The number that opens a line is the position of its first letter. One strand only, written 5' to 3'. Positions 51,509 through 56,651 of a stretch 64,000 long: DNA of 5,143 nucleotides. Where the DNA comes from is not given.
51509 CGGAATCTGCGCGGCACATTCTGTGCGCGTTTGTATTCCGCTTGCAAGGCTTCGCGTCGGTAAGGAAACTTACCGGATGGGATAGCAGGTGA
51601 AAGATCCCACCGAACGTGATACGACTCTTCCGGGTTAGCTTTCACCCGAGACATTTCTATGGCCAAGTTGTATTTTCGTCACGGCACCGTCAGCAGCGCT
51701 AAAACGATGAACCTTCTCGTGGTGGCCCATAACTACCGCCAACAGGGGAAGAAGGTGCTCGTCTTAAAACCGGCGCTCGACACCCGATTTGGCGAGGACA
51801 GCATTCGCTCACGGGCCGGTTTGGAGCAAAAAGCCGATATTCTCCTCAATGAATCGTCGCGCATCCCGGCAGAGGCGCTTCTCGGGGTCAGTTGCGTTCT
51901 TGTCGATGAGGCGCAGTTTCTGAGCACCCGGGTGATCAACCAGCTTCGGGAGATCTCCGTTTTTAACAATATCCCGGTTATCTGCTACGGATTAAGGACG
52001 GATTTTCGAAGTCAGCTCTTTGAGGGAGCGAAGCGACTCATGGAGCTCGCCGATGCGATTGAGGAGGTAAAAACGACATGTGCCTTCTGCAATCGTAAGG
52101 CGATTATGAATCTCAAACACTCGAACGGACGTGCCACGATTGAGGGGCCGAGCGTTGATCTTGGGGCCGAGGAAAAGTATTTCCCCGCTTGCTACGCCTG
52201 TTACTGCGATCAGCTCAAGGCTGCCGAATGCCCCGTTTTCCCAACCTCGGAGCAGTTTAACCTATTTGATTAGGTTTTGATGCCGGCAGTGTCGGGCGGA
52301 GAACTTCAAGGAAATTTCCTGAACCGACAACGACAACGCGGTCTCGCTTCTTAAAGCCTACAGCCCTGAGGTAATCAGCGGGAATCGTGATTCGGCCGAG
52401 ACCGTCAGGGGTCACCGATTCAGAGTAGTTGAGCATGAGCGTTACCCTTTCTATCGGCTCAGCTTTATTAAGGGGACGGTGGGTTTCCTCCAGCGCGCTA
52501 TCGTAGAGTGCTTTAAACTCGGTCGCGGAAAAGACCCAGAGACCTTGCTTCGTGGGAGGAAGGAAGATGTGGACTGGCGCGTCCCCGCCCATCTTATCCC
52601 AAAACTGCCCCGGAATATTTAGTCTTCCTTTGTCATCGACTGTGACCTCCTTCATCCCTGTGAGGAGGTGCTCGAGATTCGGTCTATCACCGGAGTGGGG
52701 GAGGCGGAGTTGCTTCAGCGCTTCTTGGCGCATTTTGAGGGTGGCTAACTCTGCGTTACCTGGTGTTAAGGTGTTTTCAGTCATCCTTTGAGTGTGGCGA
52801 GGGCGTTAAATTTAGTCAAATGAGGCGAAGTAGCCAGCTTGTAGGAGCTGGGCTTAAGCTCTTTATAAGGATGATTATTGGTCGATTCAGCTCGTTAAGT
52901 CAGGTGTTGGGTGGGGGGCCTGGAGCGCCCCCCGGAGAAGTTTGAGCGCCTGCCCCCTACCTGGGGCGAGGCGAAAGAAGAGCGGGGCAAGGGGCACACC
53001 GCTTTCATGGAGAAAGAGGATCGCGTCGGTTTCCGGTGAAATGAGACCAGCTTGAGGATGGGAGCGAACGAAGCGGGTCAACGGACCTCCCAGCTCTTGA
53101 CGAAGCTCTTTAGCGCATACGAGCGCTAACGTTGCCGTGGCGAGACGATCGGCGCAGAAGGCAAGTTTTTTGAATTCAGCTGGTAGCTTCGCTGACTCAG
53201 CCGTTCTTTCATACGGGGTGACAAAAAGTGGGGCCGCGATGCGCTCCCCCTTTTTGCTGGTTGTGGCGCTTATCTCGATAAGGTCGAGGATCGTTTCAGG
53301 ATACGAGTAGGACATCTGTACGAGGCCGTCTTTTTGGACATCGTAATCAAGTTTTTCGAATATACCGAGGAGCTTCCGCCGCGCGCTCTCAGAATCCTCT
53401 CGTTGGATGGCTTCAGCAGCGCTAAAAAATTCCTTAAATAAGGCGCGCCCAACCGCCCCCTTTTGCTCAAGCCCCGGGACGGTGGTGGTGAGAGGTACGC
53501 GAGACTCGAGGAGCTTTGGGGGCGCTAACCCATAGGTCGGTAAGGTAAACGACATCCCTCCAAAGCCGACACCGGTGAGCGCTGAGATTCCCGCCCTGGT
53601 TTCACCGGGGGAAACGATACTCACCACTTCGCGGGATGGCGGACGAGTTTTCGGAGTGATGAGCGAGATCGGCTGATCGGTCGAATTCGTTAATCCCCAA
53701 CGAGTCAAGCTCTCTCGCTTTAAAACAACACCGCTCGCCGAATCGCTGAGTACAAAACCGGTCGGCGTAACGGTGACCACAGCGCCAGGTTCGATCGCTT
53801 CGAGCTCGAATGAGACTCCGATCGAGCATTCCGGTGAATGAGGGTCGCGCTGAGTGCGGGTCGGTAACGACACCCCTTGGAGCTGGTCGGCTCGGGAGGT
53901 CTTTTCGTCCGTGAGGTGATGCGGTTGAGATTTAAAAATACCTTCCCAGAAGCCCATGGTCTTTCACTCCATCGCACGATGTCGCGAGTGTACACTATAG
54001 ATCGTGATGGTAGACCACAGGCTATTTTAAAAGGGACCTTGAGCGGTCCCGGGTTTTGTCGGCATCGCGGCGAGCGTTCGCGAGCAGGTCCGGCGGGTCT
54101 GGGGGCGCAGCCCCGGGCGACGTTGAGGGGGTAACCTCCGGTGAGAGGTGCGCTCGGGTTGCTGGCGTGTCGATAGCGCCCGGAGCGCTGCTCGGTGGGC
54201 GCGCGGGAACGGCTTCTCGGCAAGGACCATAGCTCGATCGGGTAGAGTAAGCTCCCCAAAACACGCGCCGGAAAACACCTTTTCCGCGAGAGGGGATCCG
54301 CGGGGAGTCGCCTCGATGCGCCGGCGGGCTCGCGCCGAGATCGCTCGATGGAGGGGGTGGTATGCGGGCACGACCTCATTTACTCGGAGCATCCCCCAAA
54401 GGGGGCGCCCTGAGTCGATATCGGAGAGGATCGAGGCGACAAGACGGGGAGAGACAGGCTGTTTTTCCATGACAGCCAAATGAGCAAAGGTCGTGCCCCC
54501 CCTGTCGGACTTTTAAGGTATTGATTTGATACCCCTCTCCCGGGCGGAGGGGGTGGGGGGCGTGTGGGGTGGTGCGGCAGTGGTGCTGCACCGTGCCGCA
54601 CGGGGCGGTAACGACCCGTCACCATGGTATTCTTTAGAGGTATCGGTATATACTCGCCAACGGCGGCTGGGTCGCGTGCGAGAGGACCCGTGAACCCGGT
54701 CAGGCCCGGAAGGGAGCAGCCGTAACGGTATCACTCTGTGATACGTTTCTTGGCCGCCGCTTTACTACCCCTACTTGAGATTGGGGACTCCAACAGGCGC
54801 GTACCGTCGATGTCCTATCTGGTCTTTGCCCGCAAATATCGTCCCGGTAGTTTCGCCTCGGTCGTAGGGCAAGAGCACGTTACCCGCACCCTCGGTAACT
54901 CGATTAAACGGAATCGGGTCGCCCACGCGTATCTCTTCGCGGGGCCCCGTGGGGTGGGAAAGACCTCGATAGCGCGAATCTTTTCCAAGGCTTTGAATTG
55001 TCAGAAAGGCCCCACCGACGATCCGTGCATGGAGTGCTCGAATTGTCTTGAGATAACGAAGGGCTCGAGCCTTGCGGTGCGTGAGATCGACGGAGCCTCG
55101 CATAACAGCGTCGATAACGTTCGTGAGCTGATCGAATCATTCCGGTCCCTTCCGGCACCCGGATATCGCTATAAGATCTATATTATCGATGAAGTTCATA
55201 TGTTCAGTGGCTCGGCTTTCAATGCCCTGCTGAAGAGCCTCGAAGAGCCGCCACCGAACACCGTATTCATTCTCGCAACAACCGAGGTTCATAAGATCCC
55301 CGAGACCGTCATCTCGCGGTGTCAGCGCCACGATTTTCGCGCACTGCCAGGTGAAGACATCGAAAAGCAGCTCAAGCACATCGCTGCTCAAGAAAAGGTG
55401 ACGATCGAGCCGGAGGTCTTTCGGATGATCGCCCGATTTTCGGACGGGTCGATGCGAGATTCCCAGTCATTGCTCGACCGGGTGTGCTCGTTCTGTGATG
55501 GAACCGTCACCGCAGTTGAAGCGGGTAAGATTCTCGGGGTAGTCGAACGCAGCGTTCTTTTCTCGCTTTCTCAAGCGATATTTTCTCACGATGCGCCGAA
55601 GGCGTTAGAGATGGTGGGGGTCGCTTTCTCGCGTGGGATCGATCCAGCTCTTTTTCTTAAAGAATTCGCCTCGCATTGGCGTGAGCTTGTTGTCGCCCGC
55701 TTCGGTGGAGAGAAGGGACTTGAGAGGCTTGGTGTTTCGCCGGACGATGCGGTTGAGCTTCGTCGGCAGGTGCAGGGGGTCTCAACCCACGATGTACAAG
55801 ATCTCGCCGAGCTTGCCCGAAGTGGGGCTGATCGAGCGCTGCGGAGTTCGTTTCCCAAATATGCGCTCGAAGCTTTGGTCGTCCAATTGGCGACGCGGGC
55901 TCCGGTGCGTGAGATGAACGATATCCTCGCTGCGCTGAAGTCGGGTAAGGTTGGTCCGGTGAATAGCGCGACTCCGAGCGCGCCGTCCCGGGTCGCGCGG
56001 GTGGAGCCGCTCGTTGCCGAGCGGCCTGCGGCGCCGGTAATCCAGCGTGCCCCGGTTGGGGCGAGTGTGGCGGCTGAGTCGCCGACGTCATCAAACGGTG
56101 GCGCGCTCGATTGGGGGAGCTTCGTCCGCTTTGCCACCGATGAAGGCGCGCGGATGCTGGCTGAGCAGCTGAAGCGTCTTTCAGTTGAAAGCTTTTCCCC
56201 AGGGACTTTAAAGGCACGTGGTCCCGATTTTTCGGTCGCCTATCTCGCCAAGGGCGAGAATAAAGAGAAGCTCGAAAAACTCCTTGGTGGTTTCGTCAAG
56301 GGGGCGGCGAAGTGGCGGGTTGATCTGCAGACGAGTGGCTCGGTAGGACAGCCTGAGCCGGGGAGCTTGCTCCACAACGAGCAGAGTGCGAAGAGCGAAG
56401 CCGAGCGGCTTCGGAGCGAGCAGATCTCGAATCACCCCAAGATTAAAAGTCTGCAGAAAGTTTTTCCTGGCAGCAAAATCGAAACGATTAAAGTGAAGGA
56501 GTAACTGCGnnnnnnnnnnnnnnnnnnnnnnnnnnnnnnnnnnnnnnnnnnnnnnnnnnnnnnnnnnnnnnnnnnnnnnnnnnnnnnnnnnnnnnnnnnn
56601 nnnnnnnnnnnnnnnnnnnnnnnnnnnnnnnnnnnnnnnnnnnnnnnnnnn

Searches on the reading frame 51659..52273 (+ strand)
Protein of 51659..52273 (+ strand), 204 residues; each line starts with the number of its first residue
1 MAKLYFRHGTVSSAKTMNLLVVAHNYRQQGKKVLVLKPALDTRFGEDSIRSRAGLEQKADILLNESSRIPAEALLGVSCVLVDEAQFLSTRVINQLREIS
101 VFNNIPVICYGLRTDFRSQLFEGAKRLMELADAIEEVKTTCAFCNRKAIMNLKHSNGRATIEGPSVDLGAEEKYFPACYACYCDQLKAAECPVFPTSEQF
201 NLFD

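Call 19: search_protein_families(library=pfam, proteins=[window:51659-52270:+], max_evalue=0.001)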
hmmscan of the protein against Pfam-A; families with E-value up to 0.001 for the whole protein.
window:51659-52270:+ (204 aa): 1 family
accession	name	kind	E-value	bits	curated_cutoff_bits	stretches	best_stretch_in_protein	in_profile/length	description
PF00265.24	TK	-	8.9e-39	133.6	20.6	1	3-182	2-176/176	Thymidine kinase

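Call 75: find_encoding_contigs(protein=window:51659-52273:+, flank=6000, max_places=6)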
Protein window:51659-52273:+ (204 aa): 21 contigs read that carry it; 6 places shown.
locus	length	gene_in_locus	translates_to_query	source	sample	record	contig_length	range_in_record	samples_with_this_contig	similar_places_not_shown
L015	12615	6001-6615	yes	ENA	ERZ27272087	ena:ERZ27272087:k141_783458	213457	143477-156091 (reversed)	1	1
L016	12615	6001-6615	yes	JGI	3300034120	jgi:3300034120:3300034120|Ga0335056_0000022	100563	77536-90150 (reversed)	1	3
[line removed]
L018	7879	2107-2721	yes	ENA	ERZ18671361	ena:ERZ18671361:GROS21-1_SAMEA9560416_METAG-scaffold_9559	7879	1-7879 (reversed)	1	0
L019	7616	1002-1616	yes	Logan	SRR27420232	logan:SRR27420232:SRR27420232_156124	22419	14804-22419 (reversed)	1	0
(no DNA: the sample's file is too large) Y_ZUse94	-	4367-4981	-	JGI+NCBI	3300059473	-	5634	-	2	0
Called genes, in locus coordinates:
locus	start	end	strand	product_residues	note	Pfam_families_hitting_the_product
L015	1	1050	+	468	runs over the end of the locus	PF00289:Biotin_carb_N, PF02222:ATP-grasp (weak), PF02786:CPSase_L_D2, PF07478:Dala_Dala_lig_C, PF02785:Biotin_carb_C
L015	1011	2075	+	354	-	PF07610:DUF1573, PF15780:ASH (faint), PF22544:HYDIN_VesB_CFA65-like_Ig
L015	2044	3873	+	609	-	PF00226:DnaJ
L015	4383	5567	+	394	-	-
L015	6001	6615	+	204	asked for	PF00265:TK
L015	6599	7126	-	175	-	PF02381:MraZ (faint)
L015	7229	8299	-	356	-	-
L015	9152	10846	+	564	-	PF05496:RuvB_N (weak), PF13177:DNA_pol3_delta2, PF00004:AAA, PF22608:DNAX_ATPase_lid, PF12169:DNA_pol3_gamma3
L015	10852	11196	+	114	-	PF02575:YbaB_DNA_bd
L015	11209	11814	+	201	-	PF21176:RecR_HhH, PF02132:RecR_ZnF, PF01751:Toprim, PF13662:Toprim_4, PF21175:RecR_C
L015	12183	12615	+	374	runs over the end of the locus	PF03537:Glyco_hydro_114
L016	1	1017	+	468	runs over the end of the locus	PF00289:Biotin_carb_N, PF02222:ATP-grasp (weak), PF02786:CPSase_L_D2, PF07478:Dala_Dala_lig_C, PF02785:Biotin_carb_C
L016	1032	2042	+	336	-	PF15780:ASH (faint), PF07610:DUF1573, PF22544:HYDIN_VesB_CFA65-like_Ig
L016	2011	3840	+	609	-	PF00226:DnaJ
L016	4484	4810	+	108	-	-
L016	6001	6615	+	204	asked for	PF00265:TK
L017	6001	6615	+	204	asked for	PF00265:TK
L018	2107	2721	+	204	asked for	PF00265:TK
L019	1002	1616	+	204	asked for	PF00265:TK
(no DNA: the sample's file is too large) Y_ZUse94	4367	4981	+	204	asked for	PF00265:TK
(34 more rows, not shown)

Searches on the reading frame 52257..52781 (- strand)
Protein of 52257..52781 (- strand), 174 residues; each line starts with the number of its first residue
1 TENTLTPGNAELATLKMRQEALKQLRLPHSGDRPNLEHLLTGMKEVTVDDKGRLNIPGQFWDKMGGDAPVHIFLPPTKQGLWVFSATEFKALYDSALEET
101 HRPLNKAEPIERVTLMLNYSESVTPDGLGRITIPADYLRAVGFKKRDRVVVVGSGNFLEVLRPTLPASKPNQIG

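Call 19: search_protein_families(library=pfam, proteins=[window:52257-52781:-], max_evalue=0.001)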
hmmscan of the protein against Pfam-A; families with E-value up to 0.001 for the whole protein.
window:52257-52781:- (174 aa): 1 family
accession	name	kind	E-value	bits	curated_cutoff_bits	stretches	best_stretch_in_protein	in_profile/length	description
PF02381.23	MraZ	-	2.1e-12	47.3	23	2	40-99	2-59/72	MraZ protein, putative antitoxin-like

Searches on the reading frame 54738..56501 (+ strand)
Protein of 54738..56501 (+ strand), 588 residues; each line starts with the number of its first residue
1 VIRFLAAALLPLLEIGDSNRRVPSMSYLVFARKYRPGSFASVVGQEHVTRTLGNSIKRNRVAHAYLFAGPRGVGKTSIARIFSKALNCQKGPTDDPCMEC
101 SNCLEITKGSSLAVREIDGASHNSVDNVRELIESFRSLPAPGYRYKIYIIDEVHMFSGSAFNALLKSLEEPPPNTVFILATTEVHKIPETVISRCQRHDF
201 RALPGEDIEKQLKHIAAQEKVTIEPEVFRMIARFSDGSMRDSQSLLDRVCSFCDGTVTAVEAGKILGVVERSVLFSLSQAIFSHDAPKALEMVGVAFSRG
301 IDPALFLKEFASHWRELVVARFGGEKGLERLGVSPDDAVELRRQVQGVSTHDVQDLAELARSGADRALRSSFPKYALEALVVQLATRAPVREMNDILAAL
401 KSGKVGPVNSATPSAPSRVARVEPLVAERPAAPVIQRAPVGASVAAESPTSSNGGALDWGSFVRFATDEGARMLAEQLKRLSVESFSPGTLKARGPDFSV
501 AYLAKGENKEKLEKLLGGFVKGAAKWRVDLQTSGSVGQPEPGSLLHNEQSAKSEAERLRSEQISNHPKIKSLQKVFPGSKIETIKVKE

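Call 19: search_protein_families(library=pfam, proteins=[window:54738-56501:+], max_evalue=0.001)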
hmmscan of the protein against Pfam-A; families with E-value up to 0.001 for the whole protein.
window:54738-56501:+ (588 aa): 8 families
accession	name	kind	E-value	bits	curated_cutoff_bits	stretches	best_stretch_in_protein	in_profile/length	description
PF13177.12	DNA_pol3_delta2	-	6.8e-42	143.6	27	1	44-202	1-159/161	DNA polymerase III, delta subunit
PF00004.35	AAA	-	3.5e-13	50.6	21.2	1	66-198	2-126/131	ATPase family associated with various cellular activities (AAA)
PF22608.2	DNAX_ATPase_lid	-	2.3e-12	46.9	27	1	208-255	2-49/49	DNA polymerase III clamp loader subunit, ATPase lid domain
PF12169.13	DNA_pol3_gamma3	-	3.1e-12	46.9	24.4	1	257-388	1-131/143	DNA polymerase III subunits gamma and tau domain III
PF05496.18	RuvB_N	-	5.7e-06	26.6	27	1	35-101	2-72/159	Holliday junction DNA helicase RuvB P-loop domain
PF07728.20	AAA_5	-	8.1e-05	23.1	22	1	66-170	3-92/139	AAA domain (dynein-related subfamily)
PF21960.2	RCF1-5-like_lid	-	0.00036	20.9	27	1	212-241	3-33/43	RCF1/5-like, AAA+ ATPase lid domain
PF13401.12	AAA_22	-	0.00069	20.4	27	0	65-179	8-120/130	AAA domain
